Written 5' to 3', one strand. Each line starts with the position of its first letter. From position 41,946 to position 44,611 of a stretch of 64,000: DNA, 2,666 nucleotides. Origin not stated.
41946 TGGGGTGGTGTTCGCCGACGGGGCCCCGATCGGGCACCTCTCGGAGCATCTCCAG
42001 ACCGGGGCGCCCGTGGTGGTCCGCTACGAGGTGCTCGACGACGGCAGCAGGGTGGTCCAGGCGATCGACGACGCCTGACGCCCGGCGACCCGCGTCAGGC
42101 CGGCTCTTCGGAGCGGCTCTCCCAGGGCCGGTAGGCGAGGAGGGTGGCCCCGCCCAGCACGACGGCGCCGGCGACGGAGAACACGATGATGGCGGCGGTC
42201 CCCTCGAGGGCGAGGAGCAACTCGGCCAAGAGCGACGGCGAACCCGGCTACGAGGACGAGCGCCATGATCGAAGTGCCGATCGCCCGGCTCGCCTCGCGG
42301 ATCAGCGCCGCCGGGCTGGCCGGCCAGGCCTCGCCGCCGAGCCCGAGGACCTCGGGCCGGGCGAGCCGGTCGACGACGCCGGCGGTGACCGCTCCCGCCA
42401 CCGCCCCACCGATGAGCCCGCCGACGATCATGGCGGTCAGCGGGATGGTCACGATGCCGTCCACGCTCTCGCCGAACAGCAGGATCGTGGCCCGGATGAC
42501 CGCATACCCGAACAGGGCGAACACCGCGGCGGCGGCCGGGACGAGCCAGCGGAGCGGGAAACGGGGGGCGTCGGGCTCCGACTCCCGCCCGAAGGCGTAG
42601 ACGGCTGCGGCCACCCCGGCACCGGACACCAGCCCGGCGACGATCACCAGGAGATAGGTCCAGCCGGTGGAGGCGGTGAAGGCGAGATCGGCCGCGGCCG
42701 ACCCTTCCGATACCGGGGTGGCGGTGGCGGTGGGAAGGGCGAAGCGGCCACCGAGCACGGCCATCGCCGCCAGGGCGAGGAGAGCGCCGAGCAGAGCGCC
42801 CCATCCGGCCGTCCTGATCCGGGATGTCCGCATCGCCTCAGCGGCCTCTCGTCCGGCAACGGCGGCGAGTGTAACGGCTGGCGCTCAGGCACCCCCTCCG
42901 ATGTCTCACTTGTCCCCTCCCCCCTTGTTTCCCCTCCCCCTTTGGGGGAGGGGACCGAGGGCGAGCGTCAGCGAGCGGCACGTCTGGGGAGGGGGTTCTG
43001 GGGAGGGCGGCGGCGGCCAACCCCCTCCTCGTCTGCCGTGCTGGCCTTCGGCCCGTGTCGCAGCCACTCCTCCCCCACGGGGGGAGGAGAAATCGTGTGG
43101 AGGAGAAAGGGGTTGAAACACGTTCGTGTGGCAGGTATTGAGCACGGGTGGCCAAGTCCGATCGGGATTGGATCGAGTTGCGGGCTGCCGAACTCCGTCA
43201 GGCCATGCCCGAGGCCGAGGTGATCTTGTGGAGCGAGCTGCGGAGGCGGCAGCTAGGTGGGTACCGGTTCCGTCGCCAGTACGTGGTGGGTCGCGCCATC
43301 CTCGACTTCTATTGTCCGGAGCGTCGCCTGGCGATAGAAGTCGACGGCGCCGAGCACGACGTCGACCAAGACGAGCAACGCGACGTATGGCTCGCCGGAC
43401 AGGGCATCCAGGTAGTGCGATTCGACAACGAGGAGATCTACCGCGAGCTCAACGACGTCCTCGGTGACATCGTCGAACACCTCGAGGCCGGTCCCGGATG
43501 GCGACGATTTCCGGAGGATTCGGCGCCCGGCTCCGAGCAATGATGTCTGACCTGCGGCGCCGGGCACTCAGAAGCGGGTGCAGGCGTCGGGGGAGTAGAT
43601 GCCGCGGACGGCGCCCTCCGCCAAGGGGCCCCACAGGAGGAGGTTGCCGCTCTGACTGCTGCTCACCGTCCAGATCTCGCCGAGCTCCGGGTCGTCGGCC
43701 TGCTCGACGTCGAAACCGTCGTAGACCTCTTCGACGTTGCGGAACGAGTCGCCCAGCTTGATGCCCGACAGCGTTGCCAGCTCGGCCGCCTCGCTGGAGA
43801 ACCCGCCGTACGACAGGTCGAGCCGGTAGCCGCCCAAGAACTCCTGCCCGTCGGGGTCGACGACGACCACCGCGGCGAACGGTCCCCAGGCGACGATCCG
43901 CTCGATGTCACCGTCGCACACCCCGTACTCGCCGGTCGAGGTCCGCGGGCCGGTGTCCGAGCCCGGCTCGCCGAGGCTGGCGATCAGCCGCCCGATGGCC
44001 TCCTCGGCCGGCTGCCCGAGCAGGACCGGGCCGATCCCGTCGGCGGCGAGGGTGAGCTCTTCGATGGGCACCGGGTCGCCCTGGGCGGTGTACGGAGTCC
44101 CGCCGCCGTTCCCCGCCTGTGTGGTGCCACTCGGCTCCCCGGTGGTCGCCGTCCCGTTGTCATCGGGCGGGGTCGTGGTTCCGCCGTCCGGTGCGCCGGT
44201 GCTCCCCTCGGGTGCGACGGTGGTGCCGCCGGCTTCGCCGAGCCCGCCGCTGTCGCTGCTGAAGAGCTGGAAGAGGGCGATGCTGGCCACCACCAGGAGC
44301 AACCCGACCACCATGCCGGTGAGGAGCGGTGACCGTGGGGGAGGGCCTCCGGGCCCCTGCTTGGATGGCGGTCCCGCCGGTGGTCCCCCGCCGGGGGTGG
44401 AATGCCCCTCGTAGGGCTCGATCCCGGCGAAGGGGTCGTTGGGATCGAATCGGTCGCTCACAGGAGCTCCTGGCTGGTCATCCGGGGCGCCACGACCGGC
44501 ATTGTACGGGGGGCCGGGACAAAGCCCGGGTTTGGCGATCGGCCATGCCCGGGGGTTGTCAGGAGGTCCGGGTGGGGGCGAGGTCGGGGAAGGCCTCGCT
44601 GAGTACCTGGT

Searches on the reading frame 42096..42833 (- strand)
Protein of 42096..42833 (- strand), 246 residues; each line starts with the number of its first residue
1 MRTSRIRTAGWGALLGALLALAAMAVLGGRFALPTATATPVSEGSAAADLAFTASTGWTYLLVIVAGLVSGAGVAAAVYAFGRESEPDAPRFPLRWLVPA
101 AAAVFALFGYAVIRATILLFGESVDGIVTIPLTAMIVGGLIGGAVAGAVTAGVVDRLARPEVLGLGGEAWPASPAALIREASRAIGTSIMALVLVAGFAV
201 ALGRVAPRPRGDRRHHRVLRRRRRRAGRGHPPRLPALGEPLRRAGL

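Call 81: search_protein_families(library=pfam, proteins=[window:42096-42833:-], max_evalue=0.001)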
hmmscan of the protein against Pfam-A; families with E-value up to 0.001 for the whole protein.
window:42096-42833:- (246 aa): 0 families
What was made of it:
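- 42024..42833 (-): Polytopic membrane protein that usually ends the cluster. No Pfam hit (call 81).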

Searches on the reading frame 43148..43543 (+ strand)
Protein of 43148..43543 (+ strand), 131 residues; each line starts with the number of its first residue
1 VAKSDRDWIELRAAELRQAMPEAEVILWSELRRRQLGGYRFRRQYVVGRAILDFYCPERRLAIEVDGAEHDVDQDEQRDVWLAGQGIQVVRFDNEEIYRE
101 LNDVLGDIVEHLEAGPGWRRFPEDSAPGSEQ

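Call 81: search_protein_families(library=pfam, proteins=[window:43148-43543:+], max_evalue=0.001)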
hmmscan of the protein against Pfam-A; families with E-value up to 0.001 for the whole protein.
window:43148-43543:+ (131 aa): 2 families
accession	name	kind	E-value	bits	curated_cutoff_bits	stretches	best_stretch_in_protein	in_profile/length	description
PF04480.18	DUF559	-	9.4e-33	112.8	20.6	1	11-112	5-108/109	Protein of unknown function (DUF559)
PF18741.7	MTES_1575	-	2e-05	25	38.2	1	34-112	12-96/96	REase_MTES_1575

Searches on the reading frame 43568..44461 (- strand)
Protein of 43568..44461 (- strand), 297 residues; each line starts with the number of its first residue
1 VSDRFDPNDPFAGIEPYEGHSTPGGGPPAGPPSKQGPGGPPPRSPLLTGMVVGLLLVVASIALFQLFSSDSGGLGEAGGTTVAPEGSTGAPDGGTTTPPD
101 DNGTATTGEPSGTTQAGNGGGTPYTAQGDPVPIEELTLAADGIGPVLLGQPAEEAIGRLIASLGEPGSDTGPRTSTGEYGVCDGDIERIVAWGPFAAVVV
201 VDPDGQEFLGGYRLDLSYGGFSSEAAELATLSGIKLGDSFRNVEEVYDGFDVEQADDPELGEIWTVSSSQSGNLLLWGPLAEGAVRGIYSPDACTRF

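Call 67: find_homologous_proteins(query=window:43568-44461:-, max_evalue=0.00001)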
Query window:43568-44461:- (297 aa): 182 proteins with E <= 0.00001 among 8000 candidates; the best 120 are listed.
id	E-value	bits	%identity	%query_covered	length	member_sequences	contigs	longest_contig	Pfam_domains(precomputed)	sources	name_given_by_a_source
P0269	2.6e-190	650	100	100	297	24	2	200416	-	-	-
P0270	8.3e-161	553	85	100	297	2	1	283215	-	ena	-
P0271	1.9e-122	427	69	100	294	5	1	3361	-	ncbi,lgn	-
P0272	1.3e-120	421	70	100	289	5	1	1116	-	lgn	-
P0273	4.6e-117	409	66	100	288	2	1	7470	-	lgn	-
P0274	1.3e-111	391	73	84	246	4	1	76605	-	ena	-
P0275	5.6e-96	340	58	100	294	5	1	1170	-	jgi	jgi:hypothetical protein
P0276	9.8e-96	339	57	100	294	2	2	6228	-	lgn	-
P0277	7.7e-95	336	57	100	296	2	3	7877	-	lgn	-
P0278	1.6e-92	328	54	100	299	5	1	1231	-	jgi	jgi:hypothetical protein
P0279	5.2e-92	327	55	100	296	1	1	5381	-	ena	-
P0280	8.3e-92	326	53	100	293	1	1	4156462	-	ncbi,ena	-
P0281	3.1e-91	324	57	100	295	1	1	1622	-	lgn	-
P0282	3.6e-89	317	54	100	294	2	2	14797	-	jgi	-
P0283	7.6e-89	316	56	100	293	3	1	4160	-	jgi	jgi:hypothetical protein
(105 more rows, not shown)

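Call 76: predict_structure(alignment_id=A3)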
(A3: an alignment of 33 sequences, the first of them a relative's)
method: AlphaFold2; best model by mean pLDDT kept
length: 297 residues; sequences in the alignment: 33
mean_pLDDT: 79.4   pTM: 0.61
mean pLDDT of the five models: 79.4, 78.6, 78.3, 77.5, 69.8
residues with pLDDT >= 90: 180; 70-90: 26; 50-70: 25; < 50: 66
segments of 3 or more residues with pLDDT < 50: 1-3, 20-31, 33-38, 71-90, 92-98, 100-117
pLDDT, mean of each block of 10 residues (from residue 1): 59 60 43 49 75 94 77 40 38 41 35 45 94 97 97 98 97 95 97 98 96 94 93 97 97 96 97 97 97 88
secondary structure, 60 per line:
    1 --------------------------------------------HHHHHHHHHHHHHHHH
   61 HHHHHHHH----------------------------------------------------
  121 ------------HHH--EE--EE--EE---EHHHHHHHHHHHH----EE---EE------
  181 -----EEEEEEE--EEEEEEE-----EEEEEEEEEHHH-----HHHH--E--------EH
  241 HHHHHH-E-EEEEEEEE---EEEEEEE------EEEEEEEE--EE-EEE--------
elements in order: H45-68 H152-163 E186-192 E195-201 E207-215 H224-227 H240-246 E250-257 E261-267 E274-281 E287-289

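Call 78: fold_search(model_id=the predicted structure, library=pdb)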
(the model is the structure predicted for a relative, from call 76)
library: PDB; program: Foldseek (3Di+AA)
matches with E <= 10: 661; with E <= 0.001: 0
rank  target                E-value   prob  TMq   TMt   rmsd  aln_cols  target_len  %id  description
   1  8u15_B                3.4e-02  0.47  0.14  0.06  13.0       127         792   11  The ternary complex structure of DDB1-CRBN-SALL4(ZF1,2)-short bound to CC-220 (released 2023-12-27)
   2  4ifa                  3.6e-02  0.82  0.26  0.26   9.3       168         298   12  1.5 Angstrom resolution crystal structure of an extracellular protein containing a SCP domain from Bacillus anthracis st (released 2012-12-26)
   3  8ov6_A                4.1e-02  0.35  0.14  0.06  13.4       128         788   12  Ternary structure of intramolecular bivalent glue degrader IBG1 bound to BRD4 and DCAF16:DDB1deltaBPB (released 2023-05-17)
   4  6td3_A                6.8e-02  0.30  0.12  0.05  14.2       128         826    8  Structure of DDB1 bound to CR8-engaged CDK12-cyclinK (released 2020-06-17)
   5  6y2r_B                7.6e-02  0.30  0.14  0.13  14.2       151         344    9  Escherichia coli R255A RnlA endoribonuclease (single alanine mutant of RnlA) (released 2021-05-12)
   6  9hpi_A                8.1e-02  0.25  0.14  0.07  13.0       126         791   12  Cryo-EM structure of DDB1dB-CRBN-MRT-0031619, conformation 1 (released 2025-12-03)
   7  6y2r_A                9.6e-02  0.23  0.14  0.12  14.7       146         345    9  Escherichia coli R255A RnlA endoribonuclease (single alanine mutant of RnlA) (released 2021-05-12)
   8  9ivd_A                1.0e-01  0.25  0.14  0.06  13.4       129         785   10  Cryo-EM structure of CyclinD1 bound AMBRA1-DDB1 (released 2025-04-23)
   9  9oty_A                1.0e-01  0.23  0.14  0.06  13.5       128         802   11  DDB1-CRBN with CK1 alpha, SB-405483, and DEG-47: composite map and model submission (released 2025-11-19)
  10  3ica_A                1.1e-01  0.28  0.15  0.21  15.0       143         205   12  The crystal structure of the beta subunit of a phenylalanyl-tRNA synthetase from Porphyromonas gingivalis W83 (released 2009-07-28)
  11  5fqd_A                1.1e-01  0.21  0.14  0.06  13.8       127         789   11  Structural basis of Lenalidomide induced CK1a degradation by the crl4crbn ubiquitin ligase (released 2016-02-24)
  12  6bn8_A                1.1e-01  0.20  0.12  0.06  14.2       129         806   10  Crystal structure of DDB1-CRBN-BRD4(BD1) complex bound to dBET55 PROTAC. (released 2018-06-06)
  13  6h0g_A                1.1e-01  0.28  0.14  0.06  13.6       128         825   10  Structure of the DDB1-CRBN-pomalidomide complex bound to ZNF692(ZF4) (released 2018-11-07)
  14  9djt_E                1.1e-01  0.12  0.11  0.05  14.7       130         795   10  Ternary complex structure of Cereblon-DDB1 bound to WIZ(ZF7) and the molecular glue WIZ-5 (released 2024-11-27)
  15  6q0v_A                1.2e-01  0.23  0.14  0.07  13.4       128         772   11  Structure of DDB1-DDA1-DCAF15 complex bound to tasisulam and RBM39 (released 2019-11-13)
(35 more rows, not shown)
